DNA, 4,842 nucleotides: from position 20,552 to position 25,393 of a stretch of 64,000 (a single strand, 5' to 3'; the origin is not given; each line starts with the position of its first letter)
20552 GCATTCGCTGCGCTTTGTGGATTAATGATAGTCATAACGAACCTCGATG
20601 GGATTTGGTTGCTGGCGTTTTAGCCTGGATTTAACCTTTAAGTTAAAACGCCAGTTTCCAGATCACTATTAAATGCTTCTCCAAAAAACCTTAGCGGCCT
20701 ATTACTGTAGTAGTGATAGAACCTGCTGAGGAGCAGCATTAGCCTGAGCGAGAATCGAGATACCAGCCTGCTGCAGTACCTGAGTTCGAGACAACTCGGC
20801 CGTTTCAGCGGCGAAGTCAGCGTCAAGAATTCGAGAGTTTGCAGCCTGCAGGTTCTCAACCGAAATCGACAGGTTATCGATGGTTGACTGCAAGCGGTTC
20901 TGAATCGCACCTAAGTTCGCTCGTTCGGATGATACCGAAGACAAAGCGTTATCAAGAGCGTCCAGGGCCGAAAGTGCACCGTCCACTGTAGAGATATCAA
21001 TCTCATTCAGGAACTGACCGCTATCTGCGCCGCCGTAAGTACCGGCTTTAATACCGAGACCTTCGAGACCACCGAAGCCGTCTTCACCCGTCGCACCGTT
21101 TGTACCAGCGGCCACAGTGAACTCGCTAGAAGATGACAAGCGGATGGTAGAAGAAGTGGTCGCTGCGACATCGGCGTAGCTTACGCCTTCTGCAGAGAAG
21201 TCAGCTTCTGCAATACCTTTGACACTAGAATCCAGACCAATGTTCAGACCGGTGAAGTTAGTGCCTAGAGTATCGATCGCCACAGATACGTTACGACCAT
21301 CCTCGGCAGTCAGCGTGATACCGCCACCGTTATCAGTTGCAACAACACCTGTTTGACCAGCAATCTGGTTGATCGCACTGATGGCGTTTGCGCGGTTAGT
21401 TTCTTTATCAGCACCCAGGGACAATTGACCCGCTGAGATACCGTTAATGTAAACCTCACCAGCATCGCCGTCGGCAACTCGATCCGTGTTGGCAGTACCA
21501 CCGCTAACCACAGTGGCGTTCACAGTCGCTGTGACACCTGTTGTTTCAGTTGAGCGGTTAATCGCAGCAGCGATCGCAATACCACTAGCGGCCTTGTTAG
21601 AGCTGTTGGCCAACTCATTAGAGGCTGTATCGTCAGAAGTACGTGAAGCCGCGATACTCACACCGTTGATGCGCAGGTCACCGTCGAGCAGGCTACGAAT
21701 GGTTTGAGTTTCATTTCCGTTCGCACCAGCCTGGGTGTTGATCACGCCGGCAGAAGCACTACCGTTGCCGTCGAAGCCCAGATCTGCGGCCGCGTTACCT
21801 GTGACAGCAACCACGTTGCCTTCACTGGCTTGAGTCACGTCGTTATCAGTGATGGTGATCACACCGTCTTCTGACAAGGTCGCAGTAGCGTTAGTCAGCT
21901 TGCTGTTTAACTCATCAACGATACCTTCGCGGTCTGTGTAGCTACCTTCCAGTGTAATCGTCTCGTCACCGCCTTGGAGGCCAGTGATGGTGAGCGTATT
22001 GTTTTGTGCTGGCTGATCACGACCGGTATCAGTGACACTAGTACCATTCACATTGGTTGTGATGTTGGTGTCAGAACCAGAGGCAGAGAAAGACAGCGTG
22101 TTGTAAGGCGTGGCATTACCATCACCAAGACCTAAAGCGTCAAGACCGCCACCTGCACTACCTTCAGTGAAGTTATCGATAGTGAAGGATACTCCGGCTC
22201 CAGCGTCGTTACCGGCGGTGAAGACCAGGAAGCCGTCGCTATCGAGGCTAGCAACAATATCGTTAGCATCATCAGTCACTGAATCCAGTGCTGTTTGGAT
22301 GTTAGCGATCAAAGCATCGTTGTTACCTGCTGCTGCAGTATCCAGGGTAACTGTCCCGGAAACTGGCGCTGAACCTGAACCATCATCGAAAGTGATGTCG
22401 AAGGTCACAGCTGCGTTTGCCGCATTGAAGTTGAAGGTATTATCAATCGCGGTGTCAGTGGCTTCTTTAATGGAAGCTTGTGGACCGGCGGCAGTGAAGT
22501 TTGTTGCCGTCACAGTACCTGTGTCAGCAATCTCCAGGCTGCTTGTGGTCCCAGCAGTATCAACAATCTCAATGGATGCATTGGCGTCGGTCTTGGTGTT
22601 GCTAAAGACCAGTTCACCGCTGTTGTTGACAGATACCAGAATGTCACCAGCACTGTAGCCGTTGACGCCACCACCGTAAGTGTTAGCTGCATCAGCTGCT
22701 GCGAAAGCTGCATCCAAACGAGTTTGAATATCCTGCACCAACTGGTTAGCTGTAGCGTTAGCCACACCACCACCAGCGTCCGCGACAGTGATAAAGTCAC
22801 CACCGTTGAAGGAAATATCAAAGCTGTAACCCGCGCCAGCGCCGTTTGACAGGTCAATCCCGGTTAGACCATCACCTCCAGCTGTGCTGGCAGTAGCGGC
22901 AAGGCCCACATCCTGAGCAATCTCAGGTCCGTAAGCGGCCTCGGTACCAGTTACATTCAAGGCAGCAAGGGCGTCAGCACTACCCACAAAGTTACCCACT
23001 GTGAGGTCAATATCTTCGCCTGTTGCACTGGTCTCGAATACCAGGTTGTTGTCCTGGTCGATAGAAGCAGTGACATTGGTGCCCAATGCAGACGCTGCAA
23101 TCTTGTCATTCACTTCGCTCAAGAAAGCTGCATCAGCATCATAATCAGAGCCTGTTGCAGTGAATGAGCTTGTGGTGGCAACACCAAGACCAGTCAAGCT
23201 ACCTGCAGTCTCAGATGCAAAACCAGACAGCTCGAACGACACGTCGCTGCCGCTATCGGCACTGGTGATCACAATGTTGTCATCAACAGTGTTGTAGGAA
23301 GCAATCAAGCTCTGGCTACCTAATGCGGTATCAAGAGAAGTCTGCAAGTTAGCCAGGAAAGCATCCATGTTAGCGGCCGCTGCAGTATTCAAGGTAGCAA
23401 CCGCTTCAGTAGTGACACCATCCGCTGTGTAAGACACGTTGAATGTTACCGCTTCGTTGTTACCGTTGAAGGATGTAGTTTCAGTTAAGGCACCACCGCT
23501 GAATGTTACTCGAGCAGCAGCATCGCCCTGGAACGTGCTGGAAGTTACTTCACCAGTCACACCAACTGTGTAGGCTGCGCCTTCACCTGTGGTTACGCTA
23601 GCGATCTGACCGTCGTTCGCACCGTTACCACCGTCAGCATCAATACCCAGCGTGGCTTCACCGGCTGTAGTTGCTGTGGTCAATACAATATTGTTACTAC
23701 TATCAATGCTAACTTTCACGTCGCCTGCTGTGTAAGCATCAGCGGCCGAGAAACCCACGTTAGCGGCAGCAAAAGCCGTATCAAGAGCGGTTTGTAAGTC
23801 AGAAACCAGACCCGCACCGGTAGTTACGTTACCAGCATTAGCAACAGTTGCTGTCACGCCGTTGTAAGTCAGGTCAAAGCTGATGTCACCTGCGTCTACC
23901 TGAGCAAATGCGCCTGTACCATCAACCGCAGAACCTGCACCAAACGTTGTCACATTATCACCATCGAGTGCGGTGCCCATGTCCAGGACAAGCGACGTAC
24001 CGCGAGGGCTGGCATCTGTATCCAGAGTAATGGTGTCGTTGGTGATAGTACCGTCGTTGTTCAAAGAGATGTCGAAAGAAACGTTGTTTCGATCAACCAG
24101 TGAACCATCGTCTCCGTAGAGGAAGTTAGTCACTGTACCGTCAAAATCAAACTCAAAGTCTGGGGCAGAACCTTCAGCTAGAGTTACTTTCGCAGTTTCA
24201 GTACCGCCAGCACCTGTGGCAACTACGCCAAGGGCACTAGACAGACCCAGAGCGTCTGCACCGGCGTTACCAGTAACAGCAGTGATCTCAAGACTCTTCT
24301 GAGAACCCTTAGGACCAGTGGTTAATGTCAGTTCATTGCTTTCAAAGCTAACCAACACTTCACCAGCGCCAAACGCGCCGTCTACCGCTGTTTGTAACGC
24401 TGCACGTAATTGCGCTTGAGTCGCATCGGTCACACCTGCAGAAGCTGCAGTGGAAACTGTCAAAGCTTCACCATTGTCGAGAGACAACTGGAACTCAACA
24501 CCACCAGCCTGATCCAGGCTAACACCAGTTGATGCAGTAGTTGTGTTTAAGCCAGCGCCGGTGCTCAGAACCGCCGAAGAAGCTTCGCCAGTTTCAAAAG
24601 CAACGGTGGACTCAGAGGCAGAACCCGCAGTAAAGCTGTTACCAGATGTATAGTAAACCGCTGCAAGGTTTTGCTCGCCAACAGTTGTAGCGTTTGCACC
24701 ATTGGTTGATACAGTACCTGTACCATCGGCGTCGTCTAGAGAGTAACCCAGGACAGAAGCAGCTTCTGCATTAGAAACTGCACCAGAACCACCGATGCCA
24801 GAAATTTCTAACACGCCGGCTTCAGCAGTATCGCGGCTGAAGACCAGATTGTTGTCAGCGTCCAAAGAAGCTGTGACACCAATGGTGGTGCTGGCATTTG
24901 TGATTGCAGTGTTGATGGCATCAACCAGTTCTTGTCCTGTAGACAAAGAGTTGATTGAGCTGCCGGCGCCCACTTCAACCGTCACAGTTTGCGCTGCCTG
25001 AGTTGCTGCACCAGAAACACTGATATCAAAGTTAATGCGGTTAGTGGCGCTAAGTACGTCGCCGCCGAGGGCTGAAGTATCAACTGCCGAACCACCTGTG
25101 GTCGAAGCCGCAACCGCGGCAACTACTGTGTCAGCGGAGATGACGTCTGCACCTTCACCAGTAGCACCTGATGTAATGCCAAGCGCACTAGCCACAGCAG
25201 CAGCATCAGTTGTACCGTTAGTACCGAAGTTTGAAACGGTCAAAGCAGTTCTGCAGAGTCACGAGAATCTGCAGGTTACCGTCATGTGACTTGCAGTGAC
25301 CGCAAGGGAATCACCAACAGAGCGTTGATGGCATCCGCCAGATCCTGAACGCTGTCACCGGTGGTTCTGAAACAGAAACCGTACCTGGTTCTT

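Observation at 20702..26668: A ~1,990-codon giant flagellin split into two same-frame ORFs by a ~300-bp zone of frame excursions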

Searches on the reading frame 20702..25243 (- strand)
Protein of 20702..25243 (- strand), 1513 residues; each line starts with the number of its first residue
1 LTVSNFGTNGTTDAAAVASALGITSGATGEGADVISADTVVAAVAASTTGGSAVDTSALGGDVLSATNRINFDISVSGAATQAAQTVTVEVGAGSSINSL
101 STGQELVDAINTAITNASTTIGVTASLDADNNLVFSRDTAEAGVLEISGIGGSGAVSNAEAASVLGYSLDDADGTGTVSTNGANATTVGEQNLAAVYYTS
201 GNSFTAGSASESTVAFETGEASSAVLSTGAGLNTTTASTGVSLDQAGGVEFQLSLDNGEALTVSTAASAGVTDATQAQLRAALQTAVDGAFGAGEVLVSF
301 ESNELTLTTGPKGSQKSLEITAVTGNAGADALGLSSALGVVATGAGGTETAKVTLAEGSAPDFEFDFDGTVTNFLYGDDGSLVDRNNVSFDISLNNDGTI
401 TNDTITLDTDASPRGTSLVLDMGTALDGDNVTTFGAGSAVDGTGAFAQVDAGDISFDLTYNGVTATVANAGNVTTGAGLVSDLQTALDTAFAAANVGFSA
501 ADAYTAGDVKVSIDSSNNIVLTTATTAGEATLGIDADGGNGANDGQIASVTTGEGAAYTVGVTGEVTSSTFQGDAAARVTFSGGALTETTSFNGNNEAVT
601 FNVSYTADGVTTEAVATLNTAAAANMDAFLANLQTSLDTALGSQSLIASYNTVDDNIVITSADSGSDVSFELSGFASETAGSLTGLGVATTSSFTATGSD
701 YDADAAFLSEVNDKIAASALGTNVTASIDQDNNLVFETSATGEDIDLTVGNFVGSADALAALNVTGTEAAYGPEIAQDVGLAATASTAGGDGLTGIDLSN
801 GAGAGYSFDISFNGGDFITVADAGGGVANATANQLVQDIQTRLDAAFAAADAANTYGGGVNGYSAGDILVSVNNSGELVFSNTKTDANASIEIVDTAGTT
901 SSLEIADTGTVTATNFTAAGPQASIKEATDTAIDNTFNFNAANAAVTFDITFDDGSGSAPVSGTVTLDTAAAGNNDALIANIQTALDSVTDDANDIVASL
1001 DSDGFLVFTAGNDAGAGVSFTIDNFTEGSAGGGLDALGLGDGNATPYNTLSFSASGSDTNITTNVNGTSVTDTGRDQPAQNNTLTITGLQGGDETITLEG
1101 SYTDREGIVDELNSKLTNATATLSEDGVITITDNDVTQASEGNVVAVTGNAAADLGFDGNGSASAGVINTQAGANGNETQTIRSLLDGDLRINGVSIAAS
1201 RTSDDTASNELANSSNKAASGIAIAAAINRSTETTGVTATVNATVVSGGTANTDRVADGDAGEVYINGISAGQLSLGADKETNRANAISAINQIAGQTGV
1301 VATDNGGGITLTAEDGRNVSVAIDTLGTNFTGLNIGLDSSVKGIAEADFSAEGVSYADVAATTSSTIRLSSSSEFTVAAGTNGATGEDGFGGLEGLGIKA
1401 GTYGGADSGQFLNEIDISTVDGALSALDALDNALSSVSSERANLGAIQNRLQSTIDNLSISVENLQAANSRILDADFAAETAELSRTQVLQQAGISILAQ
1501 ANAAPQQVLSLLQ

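Call 4: search_protein_families(library=pfam, proteins=[window:20702-25243:-], max_evalue=0.01)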
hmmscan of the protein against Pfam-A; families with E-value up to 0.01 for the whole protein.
window:20702-25243:- (1513 aa): 1 family
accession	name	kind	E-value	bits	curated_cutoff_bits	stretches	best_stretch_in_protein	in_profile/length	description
PF00700.27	Flagellin_C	-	3e-25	88.8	23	1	1427-1512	1-86/86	Bacterial flagellin C-terminal helical region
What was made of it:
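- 20702..25243 (-): 3' part in the true frame (codons about 493-2005): eight further repeat modules, the second DE-type region and the C-terminal D1/D0 helices. Pfam Flagellin_C (call 4).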

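Call 7: find_related_loci(query=window:20702-25243:-, collection=genome_contigs, flank=10000)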
Query window:20702-25243:- (1513 aa) in genome_contigs; peptide patterns used: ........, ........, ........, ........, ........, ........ (x = any residue, [..] = any of these).
182 stretches matched a pattern; 3 encode a relative of the query (tblastn E <= 1e-3); 3 distinct loci.
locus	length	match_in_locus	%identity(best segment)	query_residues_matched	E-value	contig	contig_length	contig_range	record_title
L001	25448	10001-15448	74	1-1513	0e+0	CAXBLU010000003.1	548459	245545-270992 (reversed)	MAG TPA_asm: uncultured Pseudomonadales bacterium isolate ERR2762121_binner13_Refined_88 genome assembly, contig: ERZ342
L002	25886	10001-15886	76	1-1505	0e+0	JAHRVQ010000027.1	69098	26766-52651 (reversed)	MAG: Pseudomonadales bacterium isolate DC_out240 k91_2748891, whole genome shotgun sequence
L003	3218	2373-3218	43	1182-1443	4e-46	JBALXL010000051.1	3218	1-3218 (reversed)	MAG: Pseudomonadales bacterium isolate 9NakV-04 NODE_3814_length_3218_cov_83.128359, whole genome shotgun sequence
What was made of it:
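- Tried and rejected: The genome scan did not return the source genome itself (call 7).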

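Call 75: search_protein_families(library=pfam, proteins=[L001:3406-4650:+, L001:4658-5728:-], max_evalue=0.001)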
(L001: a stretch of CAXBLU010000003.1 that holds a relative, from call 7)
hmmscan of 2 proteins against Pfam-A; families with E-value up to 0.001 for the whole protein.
L001:3406-4650:+ (414 aa): 3 families
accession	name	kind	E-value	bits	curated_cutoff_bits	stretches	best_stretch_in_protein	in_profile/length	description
PF00669.25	Flagellin_N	-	6.1e-19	68.9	26.6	1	16-140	14-138/139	Bacterial flagellin N-terminal helical region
PF00700.27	Flagellin_C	-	7.4e-08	33.1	23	1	331-410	1-82/86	Bacterial flagellin C-terminal helical region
PF21158.3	flgK_1st_1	-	4.3e-05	23.9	24.2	1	242-292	34-80/81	Flagellar hook-associated protein 1, D2-like domain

L001:4658-5728:- (356 aa): 1 family
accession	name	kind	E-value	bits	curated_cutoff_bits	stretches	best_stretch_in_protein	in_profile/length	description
PF11017.14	DUF2855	-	5e-101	339.3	30.9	1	38-345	1-334/335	Protein of unknown function (DUF2855)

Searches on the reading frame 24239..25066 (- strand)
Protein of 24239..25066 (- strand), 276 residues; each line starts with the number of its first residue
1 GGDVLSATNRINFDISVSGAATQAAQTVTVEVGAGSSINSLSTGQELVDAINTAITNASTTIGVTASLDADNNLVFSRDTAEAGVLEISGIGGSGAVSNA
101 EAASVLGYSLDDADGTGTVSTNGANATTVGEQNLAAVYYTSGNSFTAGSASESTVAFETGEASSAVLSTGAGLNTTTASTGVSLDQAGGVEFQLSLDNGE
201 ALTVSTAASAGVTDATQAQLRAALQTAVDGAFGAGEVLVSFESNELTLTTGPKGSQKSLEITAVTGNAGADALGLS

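Call 71: predict_structure(alignment_id=A2)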
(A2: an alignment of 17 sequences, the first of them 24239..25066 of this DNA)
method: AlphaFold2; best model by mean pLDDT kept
length: 276 residues; sequences in the alignment: 17
mean_pLDDT: 58.9   pTM: 0.40
mean pLDDT of the five models: 58.9, 57.5, 55.9, 49.3, 46.1
residues with pLDDT >= 90: 0; 70-90: 104; 50-70: 99; < 50: 73
segments of 3 or more residues with pLDDT < 50: 1-5, 110-161, 168-178, 210-212
pLDDT, mean of each block of 10 residues (from residue 1): 49 75 70 62 74 83 78 73 72 72 63 31 23 23 26 27 52 44 54 69 65 61 78 75 70 63 62 53
secondary structure, 60 per line:
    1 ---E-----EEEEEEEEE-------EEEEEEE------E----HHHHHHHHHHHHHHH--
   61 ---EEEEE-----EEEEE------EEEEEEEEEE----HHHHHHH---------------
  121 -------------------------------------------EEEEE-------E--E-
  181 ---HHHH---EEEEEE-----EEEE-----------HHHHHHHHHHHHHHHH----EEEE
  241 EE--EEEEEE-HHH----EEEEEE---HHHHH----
elements in order: E10-18 E26-32 H44-58 E64-68 E74-78 E85-94 H99-105 E164-168 H184-187 E191-196 E202-205 H217-232 E237-242 E245-250 E259-264 H268-272
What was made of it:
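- Tried and rejected: The AlphaFold model of two repeat modules reached only pLDDT 59 (call 71).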

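Call 73: fold_search(model_id=the predicted structure, library=pdb)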
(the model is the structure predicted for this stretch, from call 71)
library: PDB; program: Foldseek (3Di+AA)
matches with E <= 10: 285; with E <= 0.001: 0
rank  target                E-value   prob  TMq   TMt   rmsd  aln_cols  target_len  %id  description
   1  5h5w_A                5.9e-02  0.69  0.19  0.25   6.9       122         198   11  Crystal structure of the flagellar cap protein FliD D2-D3 domains from Escherichia coli (released 2017-02-22)
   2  5h5w_B                6.2e-02  0.60  0.18  0.23  15.6       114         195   19  Crystal structure of the flagellar cap protein FliD D2-D3 domains from Escherichia coli (released 2017-02-22)
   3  8sug_A                1.0e-01  0.23  0.13  0.08  16.1       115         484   18  Cryo-EM structure of the wild type P. aeruginosa flagellar filament (released 2023-06-14)
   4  5h5v_F                1.1e-01  0.44  0.20  0.18  14.4       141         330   20  Crystal structure of the flagellar cap protein FliD D1-D2-D3 domains from Escherichia coli (released 2017-02-22)
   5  8kee_C                1.4e-01  0.90  0.23  0.14   4.4       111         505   13  Cyanophage A-1(L) sheath-tube (released 2024-04-10)
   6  8erm_A                1.4e-01  0.35  0.13  0.18  14.5       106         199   19  Crystal structure of FliC D2/D3 domains from Pseudomonas aeruginosa PAO1 (released 2023-05-17)
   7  8i4m_A                2.6e-01  0.47  0.21  0.09   6.3       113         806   15  Portal-tail complex structure of the Cyanophage P-SCSP1u (released 2023-11-01)
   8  2ha1_MODEL_1_A        3.1e-01  0.06  0.12  0.15  18.7       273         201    9  Complex of the first and second type III domains of human Fibronectin in solution (released 2007-04-10)
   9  9atl_A                3.3e-01  0.16  0.17  0.13  11.2       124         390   18  Cryo-EM of Stenotrophomonas maltophilia flagellum (released 2024-11-13)
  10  3ws3_A                6.9e-01  0.07  0.10  0.10  15.8       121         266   10  Crystal Structure of H-2D in complex with an insulin derived peptide (released 2014-03-26)
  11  6ulr_A                7.8e-01  0.04  0.08  0.08  14.7       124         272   10  Molecular basis for tumor infiltrating TCR recognition of hotspot KRAS-G12D mutation (released 2020-05-27)
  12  6zky_A                8.7e-01  0.06  0.09  0.09  14.8       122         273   11  Crystal structure of InhA:01 TCR in complex with HLA-E (S147C) bound to InhA (53-61 H3C) (released 2022-01-26)
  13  4nhu_G                8.7e-01  0.04  0.08  0.12  15.2       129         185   12  The M33 TCR p3M33l/H-2 Ld Complex (released 2015-05-06)
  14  4huu_D                9.8e-01  0.06  0.11  0.11  13.0       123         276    9  Crystal Structure of H2Db-NPM6I (released 2013-02-27)
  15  2e7l_E                1.0e+00  0.04  0.09  0.13  15.2       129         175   12  Structure of a high-affinity mutant of the 2C TCR in complex with Ld/QL9 (released 2007-04-24)
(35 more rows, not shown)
